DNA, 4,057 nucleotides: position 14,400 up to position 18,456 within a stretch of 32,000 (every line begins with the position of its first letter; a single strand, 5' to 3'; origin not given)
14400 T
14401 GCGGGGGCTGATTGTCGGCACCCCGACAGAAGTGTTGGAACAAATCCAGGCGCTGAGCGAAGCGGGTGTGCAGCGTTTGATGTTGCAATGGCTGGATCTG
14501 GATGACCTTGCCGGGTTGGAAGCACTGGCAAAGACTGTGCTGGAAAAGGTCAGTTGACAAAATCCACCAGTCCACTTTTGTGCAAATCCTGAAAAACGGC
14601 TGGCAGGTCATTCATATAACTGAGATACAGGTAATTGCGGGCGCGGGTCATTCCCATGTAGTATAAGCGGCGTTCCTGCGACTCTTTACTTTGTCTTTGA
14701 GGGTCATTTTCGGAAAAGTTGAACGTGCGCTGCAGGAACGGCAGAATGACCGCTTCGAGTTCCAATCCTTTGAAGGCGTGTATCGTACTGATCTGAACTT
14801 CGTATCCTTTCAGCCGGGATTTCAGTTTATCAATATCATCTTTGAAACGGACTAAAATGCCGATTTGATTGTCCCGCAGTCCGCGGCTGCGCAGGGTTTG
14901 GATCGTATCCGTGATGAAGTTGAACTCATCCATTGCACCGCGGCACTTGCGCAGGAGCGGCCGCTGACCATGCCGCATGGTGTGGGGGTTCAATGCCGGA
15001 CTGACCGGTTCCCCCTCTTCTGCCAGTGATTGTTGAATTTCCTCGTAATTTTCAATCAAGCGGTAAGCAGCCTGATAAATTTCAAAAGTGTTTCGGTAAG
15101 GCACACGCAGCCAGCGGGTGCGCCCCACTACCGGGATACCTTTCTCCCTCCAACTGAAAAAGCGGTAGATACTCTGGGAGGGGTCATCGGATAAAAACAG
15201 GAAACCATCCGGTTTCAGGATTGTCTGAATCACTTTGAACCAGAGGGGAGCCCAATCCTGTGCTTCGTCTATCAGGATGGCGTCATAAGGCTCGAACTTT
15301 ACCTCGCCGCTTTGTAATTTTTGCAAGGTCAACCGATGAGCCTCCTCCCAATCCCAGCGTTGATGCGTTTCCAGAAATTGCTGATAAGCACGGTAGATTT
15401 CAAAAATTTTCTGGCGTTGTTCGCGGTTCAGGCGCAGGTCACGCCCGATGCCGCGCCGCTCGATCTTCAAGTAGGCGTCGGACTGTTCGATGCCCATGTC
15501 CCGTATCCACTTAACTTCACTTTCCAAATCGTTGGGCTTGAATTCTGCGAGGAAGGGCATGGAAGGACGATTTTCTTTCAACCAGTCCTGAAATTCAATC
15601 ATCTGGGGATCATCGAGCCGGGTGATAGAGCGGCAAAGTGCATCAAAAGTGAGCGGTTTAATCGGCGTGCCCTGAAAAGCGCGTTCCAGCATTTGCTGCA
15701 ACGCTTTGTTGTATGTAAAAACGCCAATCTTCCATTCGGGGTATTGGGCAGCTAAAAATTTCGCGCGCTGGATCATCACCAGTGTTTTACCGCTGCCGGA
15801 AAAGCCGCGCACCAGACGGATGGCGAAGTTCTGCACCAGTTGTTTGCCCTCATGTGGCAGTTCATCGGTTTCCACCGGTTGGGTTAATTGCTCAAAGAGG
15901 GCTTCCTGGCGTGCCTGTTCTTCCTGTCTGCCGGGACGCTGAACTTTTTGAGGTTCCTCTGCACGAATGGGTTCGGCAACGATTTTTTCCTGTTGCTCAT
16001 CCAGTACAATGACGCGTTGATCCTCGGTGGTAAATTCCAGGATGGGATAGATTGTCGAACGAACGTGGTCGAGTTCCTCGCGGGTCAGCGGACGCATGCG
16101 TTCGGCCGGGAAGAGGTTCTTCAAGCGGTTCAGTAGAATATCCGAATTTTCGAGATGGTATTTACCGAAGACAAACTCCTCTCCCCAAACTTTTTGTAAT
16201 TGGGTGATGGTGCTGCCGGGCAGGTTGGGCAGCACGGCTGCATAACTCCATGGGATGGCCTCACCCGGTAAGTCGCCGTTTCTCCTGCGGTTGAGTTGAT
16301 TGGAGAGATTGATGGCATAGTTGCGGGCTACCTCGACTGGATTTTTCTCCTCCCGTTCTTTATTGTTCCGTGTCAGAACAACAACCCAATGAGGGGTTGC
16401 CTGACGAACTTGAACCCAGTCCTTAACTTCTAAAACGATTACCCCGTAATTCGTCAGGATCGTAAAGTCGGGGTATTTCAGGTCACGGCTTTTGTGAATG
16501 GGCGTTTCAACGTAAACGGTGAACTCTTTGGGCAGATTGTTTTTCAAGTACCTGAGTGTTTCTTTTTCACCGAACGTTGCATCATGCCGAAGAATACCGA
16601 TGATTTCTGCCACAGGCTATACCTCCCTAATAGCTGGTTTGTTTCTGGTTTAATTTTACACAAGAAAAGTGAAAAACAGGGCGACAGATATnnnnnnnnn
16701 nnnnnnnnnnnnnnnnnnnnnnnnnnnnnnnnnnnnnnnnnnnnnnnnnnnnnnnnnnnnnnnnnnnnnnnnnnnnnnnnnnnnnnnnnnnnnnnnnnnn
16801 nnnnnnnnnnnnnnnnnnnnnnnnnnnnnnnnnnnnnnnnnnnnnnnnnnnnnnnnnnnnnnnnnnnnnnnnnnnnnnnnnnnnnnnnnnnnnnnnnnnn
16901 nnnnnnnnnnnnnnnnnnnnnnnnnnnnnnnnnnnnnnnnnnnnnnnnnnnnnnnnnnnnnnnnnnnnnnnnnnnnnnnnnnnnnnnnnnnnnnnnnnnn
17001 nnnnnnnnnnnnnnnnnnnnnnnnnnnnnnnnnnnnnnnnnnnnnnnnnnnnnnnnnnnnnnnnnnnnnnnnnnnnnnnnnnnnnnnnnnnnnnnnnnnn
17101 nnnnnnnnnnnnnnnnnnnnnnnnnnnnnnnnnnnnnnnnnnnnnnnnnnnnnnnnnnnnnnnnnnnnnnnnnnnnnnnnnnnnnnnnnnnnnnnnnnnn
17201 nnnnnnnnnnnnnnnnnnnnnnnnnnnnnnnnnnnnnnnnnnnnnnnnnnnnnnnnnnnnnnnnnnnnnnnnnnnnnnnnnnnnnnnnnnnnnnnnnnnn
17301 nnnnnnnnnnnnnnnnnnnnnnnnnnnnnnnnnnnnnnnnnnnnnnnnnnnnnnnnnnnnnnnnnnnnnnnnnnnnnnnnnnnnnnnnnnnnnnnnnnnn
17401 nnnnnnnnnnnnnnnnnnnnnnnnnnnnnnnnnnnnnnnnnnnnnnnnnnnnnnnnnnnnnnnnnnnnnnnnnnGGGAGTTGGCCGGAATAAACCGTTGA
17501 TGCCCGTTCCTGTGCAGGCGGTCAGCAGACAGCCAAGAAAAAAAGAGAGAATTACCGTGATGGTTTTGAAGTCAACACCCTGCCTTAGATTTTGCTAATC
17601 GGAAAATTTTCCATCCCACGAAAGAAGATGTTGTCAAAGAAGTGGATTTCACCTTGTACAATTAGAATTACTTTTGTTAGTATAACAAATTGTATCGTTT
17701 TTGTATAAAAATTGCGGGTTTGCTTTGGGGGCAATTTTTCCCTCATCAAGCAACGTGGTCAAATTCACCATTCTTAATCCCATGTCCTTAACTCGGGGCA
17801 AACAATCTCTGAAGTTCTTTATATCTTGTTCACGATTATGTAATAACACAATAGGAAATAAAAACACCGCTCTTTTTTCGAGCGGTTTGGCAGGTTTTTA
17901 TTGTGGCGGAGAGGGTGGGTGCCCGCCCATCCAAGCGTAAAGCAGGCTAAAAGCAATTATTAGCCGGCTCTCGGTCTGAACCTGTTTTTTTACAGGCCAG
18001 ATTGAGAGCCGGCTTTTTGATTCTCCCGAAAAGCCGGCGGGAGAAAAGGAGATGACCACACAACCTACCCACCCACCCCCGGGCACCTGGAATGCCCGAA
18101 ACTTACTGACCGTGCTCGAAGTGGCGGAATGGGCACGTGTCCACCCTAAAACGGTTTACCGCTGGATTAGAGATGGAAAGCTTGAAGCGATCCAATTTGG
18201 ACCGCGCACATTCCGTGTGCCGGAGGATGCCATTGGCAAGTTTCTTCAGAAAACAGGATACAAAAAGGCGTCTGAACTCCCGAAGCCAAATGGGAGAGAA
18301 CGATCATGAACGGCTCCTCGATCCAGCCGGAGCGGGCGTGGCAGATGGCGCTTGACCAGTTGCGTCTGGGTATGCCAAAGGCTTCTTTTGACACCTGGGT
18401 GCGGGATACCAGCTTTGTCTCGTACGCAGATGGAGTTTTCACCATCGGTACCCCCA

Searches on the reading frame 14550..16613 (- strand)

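Call 10: search_protein_families(library=pfam, proteins=[window:14550-16613:-], max_evalue=0.01)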
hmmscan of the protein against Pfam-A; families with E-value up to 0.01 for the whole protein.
window:14550-16613:- (687 aa): 6 families
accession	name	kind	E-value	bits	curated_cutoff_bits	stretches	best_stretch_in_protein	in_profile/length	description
PF13361.12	UvrD_C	-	3.8e-21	76.3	25.6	2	601-668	283-349/350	UvrD-like helicase C-terminal domain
PF00580.27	UvrD-helicase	-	1.5e-14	54.8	23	1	267-485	17-255/271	UvrD/REP helicase N-terminal domain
PF08378.17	NERD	-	3.5e-10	40.8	22.1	1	14-110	4-96/111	Nuclease-related domain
PF13245.12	AAA_19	-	8.9e-08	32.8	25.1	1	266-485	14-133/134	AAA domain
PF13087.12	AAA_12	-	1.1e-07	32.1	27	1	560-663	88-189/195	AAA domain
PF13538.12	UvrD_C_2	-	2.7e-07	30.8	27.4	1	608-664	4-51/52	UvrD-like helicase C-terminal domain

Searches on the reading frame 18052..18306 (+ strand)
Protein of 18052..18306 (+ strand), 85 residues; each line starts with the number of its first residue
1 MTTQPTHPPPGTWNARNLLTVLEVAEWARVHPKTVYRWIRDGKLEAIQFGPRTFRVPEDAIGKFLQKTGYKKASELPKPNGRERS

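Call 10: search_protein_families(library=pfam, proteins=[window:18052-18306:+], max_evalue=0.01)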
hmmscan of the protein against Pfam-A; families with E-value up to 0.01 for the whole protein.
window:18052-18306:+ (85 aa): 4 families
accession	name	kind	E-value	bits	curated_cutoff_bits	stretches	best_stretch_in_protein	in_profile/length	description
PF12728.13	HTH_17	-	5e-10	39.9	27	1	18-67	1-49/51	Helix-turn-helix domain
PF13542.12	HTH_Tnp_ISL3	-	0.0017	18.2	27.4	1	13-41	22-49/51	Helix-turn-helix domain of transposase family ISL3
PF13384.12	HTH_23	-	0.0022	18.2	24.6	1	18-41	17-40/50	Homeodomain-like domain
PF00376.29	MerR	-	0.005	17.1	28.2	1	21-46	2-27/38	MerR family regulatory protein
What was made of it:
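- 18052..18309 (+): Xis-like / MerR-type HTH_17 gene. Its stop overlaps the initiator start. PF12728 at E 5e-10 (call 10).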

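Call 39: search_protein_families(library=phrogs, proteins=[window:18052-18306:+], max_evalue=0.01)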
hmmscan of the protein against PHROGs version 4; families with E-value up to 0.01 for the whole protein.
window:18052-18306:+ (85 aa): 5 families
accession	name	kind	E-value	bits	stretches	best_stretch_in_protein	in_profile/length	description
phrog_66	-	integration and excision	3.3e-09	37.9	1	16-78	91-153/412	excisionase and transcriptional regulator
phrog_10045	-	DNA, RNA and nucleotide metabolism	4.6e-09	37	1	15-67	17-69/74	HTH DNA binding protein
phrog_6401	-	DNA, RNA and nucleotide metabolism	4.3e-07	30.7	1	16-67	7-58/64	DNA binding protein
phrog_2907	-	integration and excision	0.0005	21.5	1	17-51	5-39/117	excisionase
phrog_2474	-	transcription regulation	0.001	20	1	17-49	47-79/118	MerR-like transcriptional regulator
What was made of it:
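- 18052..18309 (+): PHROG excisionase families (call 39).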
